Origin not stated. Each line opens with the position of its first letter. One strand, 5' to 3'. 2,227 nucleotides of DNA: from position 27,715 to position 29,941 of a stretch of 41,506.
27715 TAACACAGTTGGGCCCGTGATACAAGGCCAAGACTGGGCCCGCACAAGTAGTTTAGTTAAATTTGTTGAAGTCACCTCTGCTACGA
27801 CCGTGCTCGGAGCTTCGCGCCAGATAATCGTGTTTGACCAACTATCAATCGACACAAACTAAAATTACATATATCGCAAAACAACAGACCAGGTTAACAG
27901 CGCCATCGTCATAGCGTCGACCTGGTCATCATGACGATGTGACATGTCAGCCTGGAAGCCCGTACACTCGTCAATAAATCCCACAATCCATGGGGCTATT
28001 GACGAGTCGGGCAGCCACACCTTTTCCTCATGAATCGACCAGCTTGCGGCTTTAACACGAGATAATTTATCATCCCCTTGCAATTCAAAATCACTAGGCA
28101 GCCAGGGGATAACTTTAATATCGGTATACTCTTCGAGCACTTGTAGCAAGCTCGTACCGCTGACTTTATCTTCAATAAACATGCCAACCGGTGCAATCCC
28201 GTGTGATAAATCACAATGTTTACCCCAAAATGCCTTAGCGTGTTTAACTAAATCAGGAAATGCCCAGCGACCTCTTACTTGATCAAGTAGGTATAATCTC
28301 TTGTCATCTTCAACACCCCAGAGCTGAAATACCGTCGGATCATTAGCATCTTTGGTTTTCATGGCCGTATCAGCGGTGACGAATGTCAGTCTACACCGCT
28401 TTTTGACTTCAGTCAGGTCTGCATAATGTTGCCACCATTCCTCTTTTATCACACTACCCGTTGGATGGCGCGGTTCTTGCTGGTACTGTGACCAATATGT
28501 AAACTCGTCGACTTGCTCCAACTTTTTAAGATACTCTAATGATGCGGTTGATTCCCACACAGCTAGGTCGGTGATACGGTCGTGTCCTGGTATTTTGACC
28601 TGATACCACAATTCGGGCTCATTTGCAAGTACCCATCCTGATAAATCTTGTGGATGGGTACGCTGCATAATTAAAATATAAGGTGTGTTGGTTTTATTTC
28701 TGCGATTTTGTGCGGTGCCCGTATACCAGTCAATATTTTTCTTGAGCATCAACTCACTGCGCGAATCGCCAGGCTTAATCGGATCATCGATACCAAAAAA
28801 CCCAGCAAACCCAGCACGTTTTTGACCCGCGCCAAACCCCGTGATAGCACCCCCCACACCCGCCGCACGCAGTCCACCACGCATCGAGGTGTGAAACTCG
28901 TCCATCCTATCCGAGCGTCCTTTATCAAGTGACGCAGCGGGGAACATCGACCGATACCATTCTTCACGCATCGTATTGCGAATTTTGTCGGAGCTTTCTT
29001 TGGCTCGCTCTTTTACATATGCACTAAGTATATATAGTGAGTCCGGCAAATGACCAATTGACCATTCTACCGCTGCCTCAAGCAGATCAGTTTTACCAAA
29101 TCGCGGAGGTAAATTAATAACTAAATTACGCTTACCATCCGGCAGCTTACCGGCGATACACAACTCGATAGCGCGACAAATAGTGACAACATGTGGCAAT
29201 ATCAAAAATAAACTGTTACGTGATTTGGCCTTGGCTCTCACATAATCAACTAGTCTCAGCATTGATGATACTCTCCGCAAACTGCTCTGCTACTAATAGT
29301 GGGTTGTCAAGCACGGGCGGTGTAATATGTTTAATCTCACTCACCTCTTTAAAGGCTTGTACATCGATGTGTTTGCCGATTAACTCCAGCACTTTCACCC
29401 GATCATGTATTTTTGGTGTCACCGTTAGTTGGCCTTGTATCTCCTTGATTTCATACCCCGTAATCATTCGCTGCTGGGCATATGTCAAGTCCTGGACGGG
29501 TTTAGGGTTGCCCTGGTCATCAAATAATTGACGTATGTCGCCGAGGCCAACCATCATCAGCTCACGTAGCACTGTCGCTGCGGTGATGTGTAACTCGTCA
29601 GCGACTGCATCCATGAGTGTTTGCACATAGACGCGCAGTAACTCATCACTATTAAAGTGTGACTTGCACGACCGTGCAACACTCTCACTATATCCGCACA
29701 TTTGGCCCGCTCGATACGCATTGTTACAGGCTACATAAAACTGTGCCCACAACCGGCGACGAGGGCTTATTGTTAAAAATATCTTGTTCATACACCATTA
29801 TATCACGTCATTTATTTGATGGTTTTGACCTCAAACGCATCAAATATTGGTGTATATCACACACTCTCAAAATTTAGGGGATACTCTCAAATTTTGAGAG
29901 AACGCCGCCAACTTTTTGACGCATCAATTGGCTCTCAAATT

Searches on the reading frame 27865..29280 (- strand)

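Call 43: search_protein_families(library=pfam, proteins=[window:27865-29280:-], max_evalue=0.001)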
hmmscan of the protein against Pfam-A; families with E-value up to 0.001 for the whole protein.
window:27865-29280:- (471 aa): 1 family
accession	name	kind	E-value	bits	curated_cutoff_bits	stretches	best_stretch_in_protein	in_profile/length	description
PF17289.8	Terminase_6C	-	2.4e-10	41.1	22.6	1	302-462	2-153/155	Terminase RNaseH-like domain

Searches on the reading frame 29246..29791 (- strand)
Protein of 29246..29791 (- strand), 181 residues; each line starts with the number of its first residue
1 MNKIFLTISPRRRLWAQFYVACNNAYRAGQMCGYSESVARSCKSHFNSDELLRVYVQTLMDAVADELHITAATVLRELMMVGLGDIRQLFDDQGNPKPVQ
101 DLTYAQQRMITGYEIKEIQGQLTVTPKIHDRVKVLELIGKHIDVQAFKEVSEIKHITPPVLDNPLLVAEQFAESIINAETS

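Call 43: search_protein_families(library=pfam, proteins=[window:29246-29791:-], max_evalue=0.001)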
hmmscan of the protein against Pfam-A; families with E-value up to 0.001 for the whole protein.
window:29246-29791:- (181 aa): 1 family
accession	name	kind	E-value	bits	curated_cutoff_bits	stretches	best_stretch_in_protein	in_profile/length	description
PF03592.21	Terminase_2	-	4.2e-16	60.3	26.1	1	10-149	3-135/141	Terminase small subunit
